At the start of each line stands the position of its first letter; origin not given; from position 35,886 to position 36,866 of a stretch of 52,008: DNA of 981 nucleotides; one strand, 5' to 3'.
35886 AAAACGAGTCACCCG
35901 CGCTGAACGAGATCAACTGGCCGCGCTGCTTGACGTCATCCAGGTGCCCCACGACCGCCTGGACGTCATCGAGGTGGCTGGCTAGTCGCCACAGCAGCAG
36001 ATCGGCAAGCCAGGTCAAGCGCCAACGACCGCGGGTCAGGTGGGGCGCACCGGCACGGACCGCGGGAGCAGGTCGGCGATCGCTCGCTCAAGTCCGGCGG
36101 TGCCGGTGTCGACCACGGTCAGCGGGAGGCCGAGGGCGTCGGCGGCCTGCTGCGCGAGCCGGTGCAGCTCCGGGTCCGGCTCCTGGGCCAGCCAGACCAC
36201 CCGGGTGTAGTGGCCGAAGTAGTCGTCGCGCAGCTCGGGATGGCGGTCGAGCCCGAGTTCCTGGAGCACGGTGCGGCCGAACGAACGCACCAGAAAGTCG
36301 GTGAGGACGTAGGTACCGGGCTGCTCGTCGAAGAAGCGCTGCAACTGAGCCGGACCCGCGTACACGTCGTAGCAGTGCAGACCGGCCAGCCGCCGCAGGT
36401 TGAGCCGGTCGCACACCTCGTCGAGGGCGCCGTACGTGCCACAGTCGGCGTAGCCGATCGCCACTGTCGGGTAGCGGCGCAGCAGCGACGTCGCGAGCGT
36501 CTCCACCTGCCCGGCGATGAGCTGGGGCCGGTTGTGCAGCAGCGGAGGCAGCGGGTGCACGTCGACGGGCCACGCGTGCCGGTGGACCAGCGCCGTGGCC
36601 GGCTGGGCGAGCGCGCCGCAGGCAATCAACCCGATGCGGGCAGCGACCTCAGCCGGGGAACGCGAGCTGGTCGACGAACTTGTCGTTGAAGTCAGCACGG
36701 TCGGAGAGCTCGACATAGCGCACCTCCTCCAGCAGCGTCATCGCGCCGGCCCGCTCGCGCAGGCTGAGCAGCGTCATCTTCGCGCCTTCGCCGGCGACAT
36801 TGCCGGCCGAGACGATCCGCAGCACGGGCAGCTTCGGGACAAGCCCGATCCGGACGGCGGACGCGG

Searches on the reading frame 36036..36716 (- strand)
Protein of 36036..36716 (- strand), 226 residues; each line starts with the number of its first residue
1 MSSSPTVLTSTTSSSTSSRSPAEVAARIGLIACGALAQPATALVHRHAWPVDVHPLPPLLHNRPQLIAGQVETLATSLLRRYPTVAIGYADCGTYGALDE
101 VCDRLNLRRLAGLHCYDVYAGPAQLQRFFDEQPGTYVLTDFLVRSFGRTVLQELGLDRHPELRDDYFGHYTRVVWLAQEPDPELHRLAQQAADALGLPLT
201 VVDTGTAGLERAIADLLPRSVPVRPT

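Call 4: search_protein_families(library=pfam, proteins=[window:36036-36716:-], max_evalue=0.01)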
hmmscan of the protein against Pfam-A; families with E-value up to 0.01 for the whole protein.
window:36036-36716:- (226 aa): 1 family
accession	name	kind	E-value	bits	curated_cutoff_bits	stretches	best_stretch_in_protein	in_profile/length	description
PF07796.16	DUF1638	-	3.4e-19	69.7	27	1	56-212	2-160/161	Protein of unknown function (DUF1638)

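Call 5: search_protein_families(library=ncbifam, proteins=[window:36036-36716:-], max_evalue=0.01)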
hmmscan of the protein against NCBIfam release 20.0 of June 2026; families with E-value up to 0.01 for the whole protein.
window:36036-36716:- (226 aa): 0 families

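Call 48: search_solved_structures(query=window:36036-36716:-, max_evalue=1)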
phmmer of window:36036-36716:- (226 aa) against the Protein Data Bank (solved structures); distinct sequences matched with E-value up to 1: 14.
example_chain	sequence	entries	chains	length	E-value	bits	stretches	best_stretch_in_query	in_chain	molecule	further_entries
7ram_B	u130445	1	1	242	0.24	14.4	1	58-111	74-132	Envelope glycoprotein L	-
7m30_B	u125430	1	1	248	0.25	14.3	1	58-111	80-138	Envelope glycoprotein L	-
8tco_B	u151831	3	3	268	0.31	14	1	58-111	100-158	Envelope glycoprotein L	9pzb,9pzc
44ab_B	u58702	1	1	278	0.33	13.9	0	58-111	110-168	gL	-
5vob_B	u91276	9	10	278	0.33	13.9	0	58-111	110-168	Envelope glycoprotein L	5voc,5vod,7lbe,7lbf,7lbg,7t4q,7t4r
7qq2_A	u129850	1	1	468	0.36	13.8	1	118-208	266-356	Copper-containing nitrite reductase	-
9fuk_A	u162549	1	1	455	0.82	12.6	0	118-208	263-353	Copper-containing nitrite reductase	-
7r2u_A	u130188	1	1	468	0.86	12.6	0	118-208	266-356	Copper-containing nitrite reductase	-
8qgf_A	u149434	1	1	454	0.9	12.5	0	118-208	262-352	Copper-containing nitrite reductase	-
9fuh_A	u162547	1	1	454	0.9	12.5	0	118-208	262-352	Copper-containing nitrite reductase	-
2yqb_A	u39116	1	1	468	0.94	12.4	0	118-208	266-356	COPPER-CONTAINING NITRITE REDUCTASE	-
3ziy_A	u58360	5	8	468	0.94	12.4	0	118-208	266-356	COPPER-CONTAINING NITRITE REDUCTASE | Nitrite reductase, copper-containing | Nitrite reductase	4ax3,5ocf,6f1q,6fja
3zbm_A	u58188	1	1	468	0.94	12.4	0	118-208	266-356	COPPER-CONTAINING NITRITE REDUCTASE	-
5obo_A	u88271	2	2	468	0.94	12.4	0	118-208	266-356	Nitrite reductase, copper-containing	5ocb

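Call 49: find_homologous_proteins(query=window:36036-36716:-, max_evalue=0.00001)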
Query window:36036-36716:- (226 aa): 7989 proteins with E <= 0.00001 among 8000 candidates; the best 120 are listed.
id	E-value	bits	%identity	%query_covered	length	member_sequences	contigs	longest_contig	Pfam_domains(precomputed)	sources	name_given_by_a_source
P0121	7.3e-147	505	100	100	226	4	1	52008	PF07796.17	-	-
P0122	4.4e-104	365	77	85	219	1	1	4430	PF07796.17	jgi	jgi:hypothetical protein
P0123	1.9e-101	357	72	96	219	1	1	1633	PF07796.17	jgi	jgi:hypothetical protein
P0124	1.9e-101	357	72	96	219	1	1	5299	PF07796.17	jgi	jgi:hypothetical protein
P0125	4.7e-101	355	76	85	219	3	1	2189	PF07796.17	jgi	jgi:hypothetical protein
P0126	6.3e-101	355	73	98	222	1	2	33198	PF07796.17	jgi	jgi:Protein of unknown function (DUF1638)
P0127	9.4e-101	354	73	96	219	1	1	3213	PF07796.17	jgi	jgi:hypothetical protein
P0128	9.5e-101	354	72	96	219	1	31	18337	PF07796.17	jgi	jgi:hypothetical protein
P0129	9.6e-101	354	71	89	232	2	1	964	PF07796.17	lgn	-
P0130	1.0e-100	354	74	85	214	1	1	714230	PF07796.17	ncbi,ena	-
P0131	1.6e-100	353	73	91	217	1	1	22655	PF07796.17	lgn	-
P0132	1.7e-100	353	75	85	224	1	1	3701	PF07796.17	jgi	jgi:hypothetical protein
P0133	2.0e-100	353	75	96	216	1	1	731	PF07796.17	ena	-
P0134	5.6e-100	352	72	98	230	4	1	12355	PF07796.17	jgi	jgi:hypothetical protein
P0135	6.4e-100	352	73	96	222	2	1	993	PF07796.17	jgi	jgi:hypothetical protein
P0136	6.9e-100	351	73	86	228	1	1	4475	PF07796.17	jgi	jgi:hypothetical protein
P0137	1.2e-99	351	71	96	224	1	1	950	PF07796.17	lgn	-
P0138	2.3e-99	350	69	88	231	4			PF07796.17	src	-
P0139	2.8e-99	349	73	90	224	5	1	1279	PF07796.17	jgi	jgi:hypothetical protein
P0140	3.5e-99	349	73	85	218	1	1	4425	PF07796.17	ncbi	ncbi:MAG: DUF1638 domain-containing protein [Jatrophihabitantaceae bacterium]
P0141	3.9e-99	349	74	86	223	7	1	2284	PF07796.17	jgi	-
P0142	4.0e-99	349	73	85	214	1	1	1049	PF07796.17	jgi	jgi:hypothetical protein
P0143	4.1e-99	349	71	97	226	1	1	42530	PF07796.17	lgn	-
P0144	4.7e-99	349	75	85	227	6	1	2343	PF07796.17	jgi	jgi:hypothetical protein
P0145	5.2e-99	349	73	96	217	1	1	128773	PF07796.17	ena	-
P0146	7.2e-99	348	78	85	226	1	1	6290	PF07796.17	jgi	jgi:hypothetical protein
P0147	9.7e-99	348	76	85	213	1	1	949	PF07796.17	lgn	-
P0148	1.0e-98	348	73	85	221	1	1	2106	PF07796.17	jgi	jgi:hypothetical protein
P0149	1.4e-98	347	74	85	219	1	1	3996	PF07796.17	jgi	jgi:hypothetical protein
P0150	1.6e-98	347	72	97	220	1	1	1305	PF07796.17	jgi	jgi:hypothetical protein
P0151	1.6e-98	347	72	97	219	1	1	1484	PF07796.17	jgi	jgi:uncharacterized protein DUF1638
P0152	1.8e-98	347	75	85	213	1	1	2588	PF07796.17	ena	-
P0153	1.9e-98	347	74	88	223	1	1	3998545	PF07796.17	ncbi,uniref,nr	ncbi:DUF1638 domain-containing protein [Nocardioides cynanchi]|uniref:DUF1638 domain-containing prot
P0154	1.9e-98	347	71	98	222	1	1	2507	PF07796.17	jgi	jgi:hypothetical protein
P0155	2.0e-98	347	74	84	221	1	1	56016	PF07796.17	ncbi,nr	ncbi:MAG TPA: DUF1638 domain-containing protein [Nocardioidaceae bacterium]|nr:DUF1638 domain-contai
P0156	2.2e-98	347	73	87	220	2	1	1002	PF07796.17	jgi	jgi:hypothetical protein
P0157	2.3e-98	346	73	96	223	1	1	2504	PF07796.17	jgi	jgi:hypothetical protein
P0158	2.4e-98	346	74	96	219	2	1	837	PF07796.17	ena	-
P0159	2.4e-98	346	74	85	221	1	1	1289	PF07796.17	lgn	-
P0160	2.4e-98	346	72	96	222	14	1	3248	PF07796.17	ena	-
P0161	2.5e-98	346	72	87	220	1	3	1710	PF07796.17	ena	-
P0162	2.7e-98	346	74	84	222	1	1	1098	PF07796.17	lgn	-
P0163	3.3e-98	346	75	85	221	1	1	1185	PF07796.17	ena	-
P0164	3.5e-98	346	72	86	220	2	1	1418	PF07796.17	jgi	jgi:hypothetical protein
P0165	4.0e-98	346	76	83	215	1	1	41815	PF07796.17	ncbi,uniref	ncbi:conserved hypothetical protein [metagenome]|uniref:DUF1638 domain-containing protein n=1 Tax=me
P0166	4.5e-98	346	73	96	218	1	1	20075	PF07796.17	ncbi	ncbi:MAG: DUF1638 domain-containing protein [Nocardioides sp.]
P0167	4.6e-98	345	72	86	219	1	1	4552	PF07796.17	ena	-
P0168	5.0e-98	345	70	97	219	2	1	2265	PF07796.17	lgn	-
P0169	5.6e-98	345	73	85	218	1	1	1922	PF07796.17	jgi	jgi:Protein of unknown function (DUF1638)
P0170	6.3e-98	345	73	88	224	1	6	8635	PF07796.17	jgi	jgi:hypothetical protein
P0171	6.3e-98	345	74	85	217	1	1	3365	PF07796.17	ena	-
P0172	6.3e-98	345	71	97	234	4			PF07796.17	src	-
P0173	6.6e-98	345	73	84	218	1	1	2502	PF07796.17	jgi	jgi:hypothetical protein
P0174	7.3e-98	345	72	96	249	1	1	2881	PF07796.17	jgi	jgi:Protein of unknown function (DUF1638)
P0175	7.6e-98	345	75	85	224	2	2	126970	PF07796.17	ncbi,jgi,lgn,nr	ncbi:MAG: hypothetical protein JWN22_2735 [Nocardioides sp.]|jgi:hypothetical protein|nr:hypothetica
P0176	7.9e-98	345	75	85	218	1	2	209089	PF07796.17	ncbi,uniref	ncbi:DUF1638 domain-containing protein [Nocardioides sp. GCM10027113]|uniref:DUF1638 domain-containi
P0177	8.7e-98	345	74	85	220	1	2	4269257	PF07796.17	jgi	jgi:hypothetical protein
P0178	8.8e-98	345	74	83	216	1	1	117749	PF07796.17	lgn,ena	-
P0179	8.8e-98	345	77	76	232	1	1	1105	PF07796.17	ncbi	ncbi:MAG: DUF1638 domain-containing protein, partial [Actinomycetes bacterium]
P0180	8.9e-98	345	71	96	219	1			PF07796.17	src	-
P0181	9.5e-98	344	75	83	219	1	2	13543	PF07796.17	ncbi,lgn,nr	ncbi:MAG: DUF1638 domain-containing protein [Nocardioides sp.]|nr:DUF1638 domain-containing protein 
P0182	9.8e-98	344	76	85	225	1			PF07796.17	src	-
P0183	1.1e-97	344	74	85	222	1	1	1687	PF07796.17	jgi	jgi:hypothetical protein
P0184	1.1e-97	344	75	84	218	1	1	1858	PF07796.17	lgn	-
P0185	1.1e-97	344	72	85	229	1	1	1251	PF07796.17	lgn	-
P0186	1.1e-97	344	74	83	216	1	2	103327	PF07796.17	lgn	-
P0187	1.2e-97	344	74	85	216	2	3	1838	PF07796.17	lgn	-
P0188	1.3e-97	344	71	96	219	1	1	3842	PF07796.17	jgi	jgi:hypothetical protein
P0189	1.5e-97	344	69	90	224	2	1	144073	PF07796.17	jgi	jgi:Protein of unknown function (DUF1638)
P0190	1.6e-97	344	73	93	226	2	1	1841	PF07796.17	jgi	jgi:hypothetical protein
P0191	1.6e-97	344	73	85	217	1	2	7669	PF07796.17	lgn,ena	-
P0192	1.7e-97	344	72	96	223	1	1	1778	PF07796.17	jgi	jgi:hypothetical protein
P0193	1.7e-97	344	72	96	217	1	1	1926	PF07796.17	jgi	jgi:hypothetical protein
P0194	1.7e-97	344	71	87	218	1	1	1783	PF07796.17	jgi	jgi:hypothetical protein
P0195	1.8e-97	344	72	99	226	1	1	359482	PF07796.17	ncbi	ncbi:MAG: DUF1638 domain-containing protein [Nocardioides sp.]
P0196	1.8e-97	344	72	85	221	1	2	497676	PF07796.17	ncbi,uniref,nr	ncbi:hypothetical protein GCM10011376_10800 [Nocardioides flavus (ex Wang et al. 2016)]|uniref:DUF16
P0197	1.8e-97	344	73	85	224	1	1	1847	PF07796.17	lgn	-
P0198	2.0e-97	343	75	97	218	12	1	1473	PF07796.17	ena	-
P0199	2.1e-97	343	73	81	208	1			PF07796.17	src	-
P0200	2.1e-97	343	73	85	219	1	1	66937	PF07796.17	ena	-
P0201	2.2e-97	343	75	85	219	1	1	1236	PF07796.17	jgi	jgi:hypothetical protein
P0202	2.2e-97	343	73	83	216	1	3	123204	PF07796.17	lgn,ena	-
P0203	2.3e-97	343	73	96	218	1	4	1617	PF07796.17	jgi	jgi:hypothetical protein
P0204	2.4e-97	343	71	94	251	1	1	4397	PF07796.17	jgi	jgi:Protein of unknown function (DUF1638)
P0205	2.4e-97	343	75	85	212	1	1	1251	PF07796.17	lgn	-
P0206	2.6e-97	343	72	88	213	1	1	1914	PF07796.17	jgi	jgi:hypothetical protein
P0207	2.7e-97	343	72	85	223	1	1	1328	PF07796.17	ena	-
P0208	3.1e-97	343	72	84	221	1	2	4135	PF07796.17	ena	-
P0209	3.4e-97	343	71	87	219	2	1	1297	PF07796.17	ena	-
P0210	3.9e-97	342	73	88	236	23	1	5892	PF07796.17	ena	-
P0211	4.1e-97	342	70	96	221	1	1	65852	PF07796.17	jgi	jgi:hypothetical protein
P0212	4.3e-97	342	72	96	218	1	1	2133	PF07796.17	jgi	jgi:hypothetical protein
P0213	4.5e-97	342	70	96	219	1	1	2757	PF07796.17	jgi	jgi:hypothetical protein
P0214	4.9e-97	342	73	85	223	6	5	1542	PF07796.17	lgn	-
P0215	5.1e-97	342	69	86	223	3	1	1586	PF07796.17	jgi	jgi:hypothetical protein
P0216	5.2e-97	342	73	85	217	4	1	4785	PF07796.17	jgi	jgi:hypothetical protein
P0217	5.3e-97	342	71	97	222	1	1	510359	PF07796.17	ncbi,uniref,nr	ncbi:DUF1638 domain-containing protein [Nocardioides KLBMP 9356]|uniref:DUF1638 domain-containing pr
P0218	5.8e-97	342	71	96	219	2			PF07796.17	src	-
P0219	5.9e-97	342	69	96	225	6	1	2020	PF07796.17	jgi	jgi:hypothetical protein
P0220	6.0e-97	342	76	81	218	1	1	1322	PF07796.17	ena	-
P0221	6.4e-97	342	73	83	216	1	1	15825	PF07796.17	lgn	-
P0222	6.5e-97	342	73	86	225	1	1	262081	PF07796.17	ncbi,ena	-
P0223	6.8e-97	342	75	85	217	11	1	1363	PF07796.17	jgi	jgi:hypothetical protein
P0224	6.8e-97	342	71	87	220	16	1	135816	PF07796.17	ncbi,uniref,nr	ncbi:hypothetical protein J2X46_004612 [Nocardioides sp. BE266]|uniref:DUF1638 domain-containing pro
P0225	7.3e-97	342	72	97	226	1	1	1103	PF07796.17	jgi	jgi:hypothetical protein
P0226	7.6e-97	341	73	83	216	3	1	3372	PF07796.17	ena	-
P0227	7.7e-97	341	73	79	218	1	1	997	PF07796.17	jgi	jgi:hypothetical protein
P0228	8.0e-97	341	74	85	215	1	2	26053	PF07796.17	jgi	jgi:hypothetical protein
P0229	8.5e-97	341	76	85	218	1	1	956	PF07796.17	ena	-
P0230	8.5e-97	341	71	96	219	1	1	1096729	PF07796.17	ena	-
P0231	8.7e-97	341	71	96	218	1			PF07796.17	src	-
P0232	9.6e-97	341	72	88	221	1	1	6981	PF07796.17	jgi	jgi:hypothetical protein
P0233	1.1e-96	341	74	84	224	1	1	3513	PF07796.17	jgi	jgi:hypothetical protein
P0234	1.1e-96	341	72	85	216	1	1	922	PF07796.17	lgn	-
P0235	1.3e-96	341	71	96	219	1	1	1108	PF07796.17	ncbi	-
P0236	1.3e-96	341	70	86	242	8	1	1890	PF07796.17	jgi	jgi:hypothetical protein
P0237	1.4e-96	341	73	87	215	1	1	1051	PF07796.17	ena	-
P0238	1.4e-96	341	71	98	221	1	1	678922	PF07796.17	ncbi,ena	-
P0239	1.5e-96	341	71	96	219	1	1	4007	PF07796.17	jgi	jgi:hypothetical protein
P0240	1.5e-96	340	71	96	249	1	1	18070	PF07796.17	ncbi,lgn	ncbi:MAG: DUF1638 domain-containing protein [Nocardioidaceae bacterium]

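Call 55: predict_structure(alignment_id=A1)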
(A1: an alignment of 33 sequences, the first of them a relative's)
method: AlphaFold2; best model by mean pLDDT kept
length: 226 residues; sequences in the alignment: 33
mean_pLDDT: 80.4   pTM: 0.75
mean pLDDT of the five models: 80.4, 80.4, 79.5, 79.5, 77.2
residues with pLDDT >= 90: 79; 70-90: 99; 50-70: 23; < 50: 25
segments of 3 or more residues with pLDDT < 50: 1-9, 11-20, 221-226
pLDDT, mean of each block of 10 residues (from residue 1): 44 43 75 87 95 81 80 94 88 70 90 68 76 85 87 87 89 91 97 94 88 84 43
secondary structure, 60 per line:
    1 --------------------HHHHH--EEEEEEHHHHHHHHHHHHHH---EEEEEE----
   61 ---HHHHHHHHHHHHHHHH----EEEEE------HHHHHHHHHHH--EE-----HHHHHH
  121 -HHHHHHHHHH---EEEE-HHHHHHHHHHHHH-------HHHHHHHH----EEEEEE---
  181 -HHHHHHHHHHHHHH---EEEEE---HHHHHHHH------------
elements in order: H21-25 E28-33 H34-47 E51-56 H64-79 E84-88 H95-105 H115-120 H122-131 E135-138 H140-152 H160-167 E172-177 H182-195 E199-203 H207-214

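Call 57: fold_search(model_id=the predicted structure, library=pdb)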
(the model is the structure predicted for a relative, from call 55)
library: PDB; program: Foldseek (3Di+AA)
matches with E <= 10: 1535; with E <= 0.001: 0
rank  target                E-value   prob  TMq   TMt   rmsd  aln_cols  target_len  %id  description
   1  1sku_A                2.2e-03  0.57  0.21  0.17  13.4       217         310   10  E. coli Aspartate Transcarbamylase 240's Loop Mutant (K244N) (released 2004-03-30)
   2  1ort_A                2.8e-03  0.91  0.28  0.20  12.8       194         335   16  ORNITHINE TRANSCARBAMOYLASE FROM PSEUDOMONAS AERUGINOSA (released 1996-12-07)
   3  1oth                  2.9e-03  0.77  0.23  0.17  11.9       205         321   11  CRYSTAL STRUCTURE OF HUMAN ORNITHINE TRANSCARBAMOYLASE COMPLEXED WITH N-PHOSPHONACETYL-L-ORNITHINE (released 1999-10-06)
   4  3tpf_B                3.1e-03  0.66  0.22  0.17  12.7       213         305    9  Crystal structure of anabolic ornithine carbamoyltransferase from Campylobacter jejuni subsp. jejuni NCTC 11168 (released 2011-09-21)
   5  7xjt_A                3.1e-03  0.66  0.22  0.17  13.1       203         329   12  Catabolic ornithine carbamoyltransferases (OTCs) from Psychrobacter sp. PAMC 21119 (released 2022-08-31)
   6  4a8p_A                3.1e-03  0.66  0.23  0.17  13.8       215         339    9  Crystal structure of putrescine transcarbamylase from Enterococcus faecalis with N5-(phosphonoacetyl)-L-ornithine (released 2012-02-15)
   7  9y83_D                4.0e-03  0.69  0.23  0.17  12.8       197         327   12  Crystal structure of Ornithine carbamoyltransferase from Burkholderia xenovorans (released 2025-09-24)
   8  9y83_C                4.8e-03  0.69  0.24  0.18  12.7       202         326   12  Crystal structure of Ornithine carbamoyltransferase from Burkholderia xenovorans (released 2025-09-24)
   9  7xjt_B                5.5e-03  0.82  0.27  0.20  13.1       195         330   15  Catabolic ornithine carbamoyltransferases (OTCs) from Psychrobacter sp. PAMC 21119 (released 2022-08-31)
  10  3tpf_E                5.8e-03  0.63  0.23  0.18  12.3       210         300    9  Crystal structure of anabolic ornithine carbamoyltransferase from Campylobacter jejuni subsp. jejuni NCTC 11168 (released 2011-09-21)
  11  4e2f_A                5.8e-03  0.47  0.23  0.18  13.4       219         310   11  Crystal Structure of E. coli Aspartate Transcarbamoylase K164E/E239K Mutant in an intermediate state (released 2012-05-02)
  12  2w37_A                6.6e-03  0.80  0.26  0.19  12.0       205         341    9  CRYSTAL STRUCTURE OF THE HEXAMERIC CATABOLIC ORNITHINE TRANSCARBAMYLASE FROM Lactobacillus hilgardii (released 2009-11-17)
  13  5g1o_E                6.6e-03  0.69  0.26  0.21  12.4       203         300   13  Aspartate transcarbamoylase domain of human CAD in apo form (released 2016-06-22)
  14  2pju_C                7.5e-03  0.92  0.36  0.41   9.9       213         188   14  Crystal structure of propionate catabolism operon regulatory protein prpR (released 2007-05-22)
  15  3e2p_B                7.5e-03  0.47  0.23  0.18  12.1       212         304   11  Catalytic subunit of M. Jannaschii aspartate transcarbamoylase in an orthorhombic crystal form (released 2009-03-10)
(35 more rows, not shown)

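Call 82: search_protein_representatives(protein=window:36036-36716:-)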
Query: 226 residues. Proteins with E-value up to 0.001 (for the whole library): 1317; up to 1e-10: 783; up to 1e-30: 157. The best 150 are listed.
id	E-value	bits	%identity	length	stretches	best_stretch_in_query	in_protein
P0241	4.1e-78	278.6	64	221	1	19-218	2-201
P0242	1.6e-69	250.4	58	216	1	1-217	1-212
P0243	2.1e-68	246.8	58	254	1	1-216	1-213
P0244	2.0e-67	243.6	62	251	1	1-191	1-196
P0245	5.5e-66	238.9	61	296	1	30-220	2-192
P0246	2.7e-64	233.4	55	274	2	8-224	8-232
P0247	3.7e-61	223.1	52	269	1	3-220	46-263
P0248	4.2e-61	222.9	71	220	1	73-220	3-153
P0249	1.2e-59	218.2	51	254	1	17-217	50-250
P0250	1.6e-59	217.8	58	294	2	84-217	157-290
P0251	6.5e-58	212.5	72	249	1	38-168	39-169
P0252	2.0e-57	210.9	53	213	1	27-222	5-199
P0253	1.1e-56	208.4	69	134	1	29-161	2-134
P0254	5.2e-55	203.0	72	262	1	87-216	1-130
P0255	1.0e-54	202.0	53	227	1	26-188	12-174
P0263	5.3e-47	176.8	52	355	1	28-217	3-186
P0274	8.4e-45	169.6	59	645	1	56-218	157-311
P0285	1.2e-42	162.5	48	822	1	1-218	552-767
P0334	1.2e-36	143.0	44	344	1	24-208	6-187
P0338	3.7e-36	141.4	58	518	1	1-161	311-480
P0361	2.8e-34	135.2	51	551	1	37-186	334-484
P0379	2.3e-32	128.9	60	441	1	23-158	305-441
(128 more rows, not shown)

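Call 84: search_protein_families(library=pfam, proteins=[P0285, P0274, P0338, P0361, P0379, P0263, P0334], max_evalue=0.0001)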
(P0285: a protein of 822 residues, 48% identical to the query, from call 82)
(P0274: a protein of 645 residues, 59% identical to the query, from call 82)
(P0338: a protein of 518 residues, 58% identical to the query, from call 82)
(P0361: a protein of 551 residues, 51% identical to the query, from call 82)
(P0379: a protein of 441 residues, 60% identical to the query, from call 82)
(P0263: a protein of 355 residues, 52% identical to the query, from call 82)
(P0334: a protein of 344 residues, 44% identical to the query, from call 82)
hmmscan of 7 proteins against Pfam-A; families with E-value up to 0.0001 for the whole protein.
P0285 (822 aa): 3 families
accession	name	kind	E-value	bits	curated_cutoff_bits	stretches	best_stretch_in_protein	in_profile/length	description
PF17651.6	Raco_middle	-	5.2e-15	55.9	26.8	2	280-314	128-162/163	RACo middle region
PF17650.6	RACo_linker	-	5.9e-08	32.9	26.2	1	103-153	33-86/86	RACo linker region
PF07796.16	DUF1638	-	1.3e-07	32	27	1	681-760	78-159/161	Protein of unknown function (DUF1638)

P0274 (645 aa): 2 families
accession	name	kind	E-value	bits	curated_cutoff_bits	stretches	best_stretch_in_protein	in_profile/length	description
PF14574.11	RACo_C_ter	-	7.8e-23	81.3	27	1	5-93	129-217/261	C-terminal domain of RACo the ASKHA domain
PF07796.16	DUF1638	-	5.4e-17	62.6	27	1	159-304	4-159/161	Protein of unknown function (DUF1638)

P0338 (518 aa): 3 families
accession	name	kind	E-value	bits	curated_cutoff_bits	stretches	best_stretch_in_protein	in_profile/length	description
PF14574.11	RACo_C_ter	-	2.9e-39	135.1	27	1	73-225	3-145/261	C-terminal domain of RACo the ASKHA domain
PF17651.6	Raco_middle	-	2.9e-18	66.5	26.8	1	1-68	95-162/163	RACo middle region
PF07796.16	DUF1638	-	3.5e-08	33.9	27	1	398-475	25-100/161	Protein of unknown function (DUF1638)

P0361 (551 aa): 1 family
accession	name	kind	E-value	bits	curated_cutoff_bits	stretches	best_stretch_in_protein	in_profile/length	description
PF14574.11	RACo_C_ter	-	7e-09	35.6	27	1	190-287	125-221/261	C-terminal domain of RACo the ASKHA domain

P0379 (441 aa): 2 families
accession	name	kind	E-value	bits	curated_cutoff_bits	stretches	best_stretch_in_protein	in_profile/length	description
PF14574.11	RACo_C_ter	-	3.1e-34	118.7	27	2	46-101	3-58/261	C-terminal domain of RACo the ASKHA domain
PF17651.6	Raco_middle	-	1.2e-09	38.5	26.8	1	3-41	124-162/163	RACo middle region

P0263 (355 aa): 2 families
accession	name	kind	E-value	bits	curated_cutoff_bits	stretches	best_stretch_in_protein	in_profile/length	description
PF07796.16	DUF1638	-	2.6e-25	89.6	27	1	31-180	2-159/161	Protein of unknown function (DUF1638)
PF01266.30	DAO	-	5e-21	76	27.9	1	201-351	2-160/353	FAD dependent oxidoreductase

P0334 (344 aa): 2 families
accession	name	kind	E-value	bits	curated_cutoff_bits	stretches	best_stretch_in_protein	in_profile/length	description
PF07796.16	DUF1638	-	8.3e-20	71.7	27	1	36-187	2-156/161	Protein of unknown function (DUF1638)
PF13769.11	Virulence_fact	-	1.7e-18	67.2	25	1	254-336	2-80/81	Virulence factor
